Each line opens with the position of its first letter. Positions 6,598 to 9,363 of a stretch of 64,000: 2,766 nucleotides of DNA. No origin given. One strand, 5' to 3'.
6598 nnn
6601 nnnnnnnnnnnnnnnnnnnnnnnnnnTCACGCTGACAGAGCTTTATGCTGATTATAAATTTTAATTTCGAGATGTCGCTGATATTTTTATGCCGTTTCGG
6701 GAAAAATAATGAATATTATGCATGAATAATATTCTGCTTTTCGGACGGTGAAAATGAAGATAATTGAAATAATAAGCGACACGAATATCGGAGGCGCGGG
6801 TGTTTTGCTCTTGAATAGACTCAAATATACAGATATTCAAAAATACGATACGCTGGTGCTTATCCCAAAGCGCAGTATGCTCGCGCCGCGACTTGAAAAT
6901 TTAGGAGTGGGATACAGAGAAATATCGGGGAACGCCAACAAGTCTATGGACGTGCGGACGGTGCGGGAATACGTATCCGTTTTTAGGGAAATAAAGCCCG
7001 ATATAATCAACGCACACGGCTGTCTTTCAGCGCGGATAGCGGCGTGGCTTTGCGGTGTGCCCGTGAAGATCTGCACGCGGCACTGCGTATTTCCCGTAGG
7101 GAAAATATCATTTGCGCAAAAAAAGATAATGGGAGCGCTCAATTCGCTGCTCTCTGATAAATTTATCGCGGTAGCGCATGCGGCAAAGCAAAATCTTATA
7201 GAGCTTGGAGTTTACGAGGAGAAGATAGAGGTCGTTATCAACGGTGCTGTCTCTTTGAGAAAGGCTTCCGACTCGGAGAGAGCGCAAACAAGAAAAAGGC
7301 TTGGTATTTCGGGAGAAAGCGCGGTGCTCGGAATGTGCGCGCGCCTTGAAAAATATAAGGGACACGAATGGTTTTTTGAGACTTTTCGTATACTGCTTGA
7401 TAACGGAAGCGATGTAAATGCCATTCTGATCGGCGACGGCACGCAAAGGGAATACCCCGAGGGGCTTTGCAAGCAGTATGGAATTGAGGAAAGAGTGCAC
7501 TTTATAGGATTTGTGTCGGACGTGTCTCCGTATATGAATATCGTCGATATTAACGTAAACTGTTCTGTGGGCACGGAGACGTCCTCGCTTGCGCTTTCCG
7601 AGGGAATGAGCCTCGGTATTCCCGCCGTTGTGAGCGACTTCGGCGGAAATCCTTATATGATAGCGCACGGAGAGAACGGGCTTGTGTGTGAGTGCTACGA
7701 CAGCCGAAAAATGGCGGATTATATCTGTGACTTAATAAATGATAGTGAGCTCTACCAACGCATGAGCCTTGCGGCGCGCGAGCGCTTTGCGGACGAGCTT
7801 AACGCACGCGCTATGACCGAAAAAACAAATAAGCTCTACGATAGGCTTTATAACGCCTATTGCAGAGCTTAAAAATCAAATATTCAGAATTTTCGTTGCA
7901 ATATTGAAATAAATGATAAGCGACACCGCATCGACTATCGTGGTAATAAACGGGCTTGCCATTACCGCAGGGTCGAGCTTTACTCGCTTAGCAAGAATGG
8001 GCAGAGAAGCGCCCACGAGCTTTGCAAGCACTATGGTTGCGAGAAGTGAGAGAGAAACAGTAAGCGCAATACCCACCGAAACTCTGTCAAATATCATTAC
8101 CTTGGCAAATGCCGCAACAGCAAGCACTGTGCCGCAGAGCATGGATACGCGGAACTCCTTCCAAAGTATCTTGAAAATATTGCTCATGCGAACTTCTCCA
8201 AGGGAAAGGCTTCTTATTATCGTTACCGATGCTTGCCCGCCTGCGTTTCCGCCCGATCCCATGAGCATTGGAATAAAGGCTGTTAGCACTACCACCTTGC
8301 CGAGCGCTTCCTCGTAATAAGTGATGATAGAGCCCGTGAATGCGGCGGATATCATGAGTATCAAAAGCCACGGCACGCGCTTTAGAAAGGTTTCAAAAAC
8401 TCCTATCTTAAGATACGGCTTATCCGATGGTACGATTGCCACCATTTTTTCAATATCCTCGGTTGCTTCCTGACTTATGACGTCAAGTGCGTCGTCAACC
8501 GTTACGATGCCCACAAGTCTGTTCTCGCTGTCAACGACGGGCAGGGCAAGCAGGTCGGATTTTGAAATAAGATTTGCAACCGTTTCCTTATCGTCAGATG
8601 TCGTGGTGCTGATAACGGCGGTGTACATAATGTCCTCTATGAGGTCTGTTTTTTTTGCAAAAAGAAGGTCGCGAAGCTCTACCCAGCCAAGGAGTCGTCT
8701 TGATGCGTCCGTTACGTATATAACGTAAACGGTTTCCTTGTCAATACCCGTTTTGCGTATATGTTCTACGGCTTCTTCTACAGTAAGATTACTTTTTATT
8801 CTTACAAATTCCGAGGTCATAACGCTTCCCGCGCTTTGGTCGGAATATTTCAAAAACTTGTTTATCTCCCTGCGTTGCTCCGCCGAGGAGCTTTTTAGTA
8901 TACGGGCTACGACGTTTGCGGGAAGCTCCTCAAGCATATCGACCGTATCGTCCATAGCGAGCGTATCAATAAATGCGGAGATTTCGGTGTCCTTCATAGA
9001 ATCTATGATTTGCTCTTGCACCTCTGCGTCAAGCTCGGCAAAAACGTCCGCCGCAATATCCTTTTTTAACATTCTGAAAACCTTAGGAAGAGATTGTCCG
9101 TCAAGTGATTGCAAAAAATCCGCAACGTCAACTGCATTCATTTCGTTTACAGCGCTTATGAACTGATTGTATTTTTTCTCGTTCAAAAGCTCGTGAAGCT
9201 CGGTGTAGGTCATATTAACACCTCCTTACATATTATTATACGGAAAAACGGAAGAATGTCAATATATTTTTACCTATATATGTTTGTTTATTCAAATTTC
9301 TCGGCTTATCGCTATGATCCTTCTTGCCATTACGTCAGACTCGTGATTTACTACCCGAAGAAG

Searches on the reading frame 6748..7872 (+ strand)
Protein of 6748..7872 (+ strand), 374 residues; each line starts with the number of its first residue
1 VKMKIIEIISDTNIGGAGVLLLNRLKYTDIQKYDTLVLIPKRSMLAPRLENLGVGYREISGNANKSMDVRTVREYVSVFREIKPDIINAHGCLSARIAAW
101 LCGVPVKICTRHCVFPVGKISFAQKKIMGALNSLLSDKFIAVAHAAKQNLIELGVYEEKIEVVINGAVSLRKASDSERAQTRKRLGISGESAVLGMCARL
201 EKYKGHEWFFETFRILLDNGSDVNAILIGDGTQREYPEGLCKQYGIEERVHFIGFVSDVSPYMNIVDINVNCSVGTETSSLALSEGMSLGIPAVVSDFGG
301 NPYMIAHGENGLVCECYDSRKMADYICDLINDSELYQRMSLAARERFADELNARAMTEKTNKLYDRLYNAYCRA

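Call 60: search_protein_families(library=ncbifam, proteins=[window:6748-7872:+], max_evalue=1e-10)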
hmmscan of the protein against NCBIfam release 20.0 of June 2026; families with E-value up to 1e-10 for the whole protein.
window:6748-7872:+ (374 aa): 14 families
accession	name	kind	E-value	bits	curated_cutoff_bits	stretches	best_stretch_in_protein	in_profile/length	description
TIGR03088.1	stp2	hypoth_equivalog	2.1e-35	122.5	409.05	1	4-367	3-373/374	TIGR03088 family PEP-CTERM/XrtA system glycosyltransferase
TIGR03999.1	thiol_BshA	equivalog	4.5e-30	104.8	273.7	1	136-368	145-374/375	N-acetyl-alpha-D-glucosaminyl L-malate synthase BshA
NF041876.1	EPS_EpsE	equivalog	3.8e-24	85.6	400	1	188-357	211-386/389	exopolysaccharide biosynthesis GT4 family glycosyltransferase EpsE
TIGR04063.1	stp3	hypoth_equivalog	4.1e-22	78.6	442.05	1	137-367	159-395/397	TIGR04063 family PEP-CTERM/XrtA system glycosyltransferase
TIGR04157.1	glyco_rSAM_CFB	subfamily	4.6e-22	78.6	400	1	136-364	170-406/406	TIGR04157 family glycosyltransferase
NF041010.1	glycosy_Agl16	equivalog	1.5e-17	63.5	575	1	120-367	123-351/352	glycosylation protein Agl16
TIGR03449.1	mycothiol_MshA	equivalog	3.3e-17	62.5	462.5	1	136-367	165-403/406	D-inositol-3-phosphate glycosyltransferase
TIGR02149.1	glgA_Coryne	subfamily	1.7e-15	57.1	302.4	1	42-366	38-389/391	glycogen synthase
NF038298.1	EPS_HpsO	equivalog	3e-13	49.3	575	1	74-367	80-387/388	hormogonium polysaccharide biosynthesis glycosyltransferase HpsO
NF007396.0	PRK09922.1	equivalog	3.6e-13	49.1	385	1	70-339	73-333/361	lipopolysaccharide 1,6-galactosyltransferase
NF038229.1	Glyco4_Geo_Pelo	equivalog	4.5e-13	48.9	400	1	137-367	111-336/338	GPMC system family 4 glycosyltransferase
NF047880.1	glyco_SdgA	exception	2e-11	43.1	800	1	197-359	321-482/488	serine-aspartate repeat adhesin O-glycosyltransferase SdgA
NF049988.1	MGlcDAGSynMgs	equivalog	5.2e-11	42.5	400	0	175-367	196-387/398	alpha-monoglucosyldiacylglycerol synthase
NF038295.1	EPS_HpsP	equivalog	8.1e-11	41.5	550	0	161-367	178-387/388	hormogonium polysaccharide biosynthesis glycosyltransferase HpsP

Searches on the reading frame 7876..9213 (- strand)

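Call 60: search_protein_families(library=ncbifam, proteins=[window:7876-9213:-], max_evalue=1e-10)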
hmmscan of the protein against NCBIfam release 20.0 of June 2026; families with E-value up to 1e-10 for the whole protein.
window:7876-9213:- (445 aa): 1 family
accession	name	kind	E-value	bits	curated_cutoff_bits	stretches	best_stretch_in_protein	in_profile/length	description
TIGR00400.1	mgtE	equivalog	6.6e-146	486.6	232.75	1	5-444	6-448/450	magnesium transporter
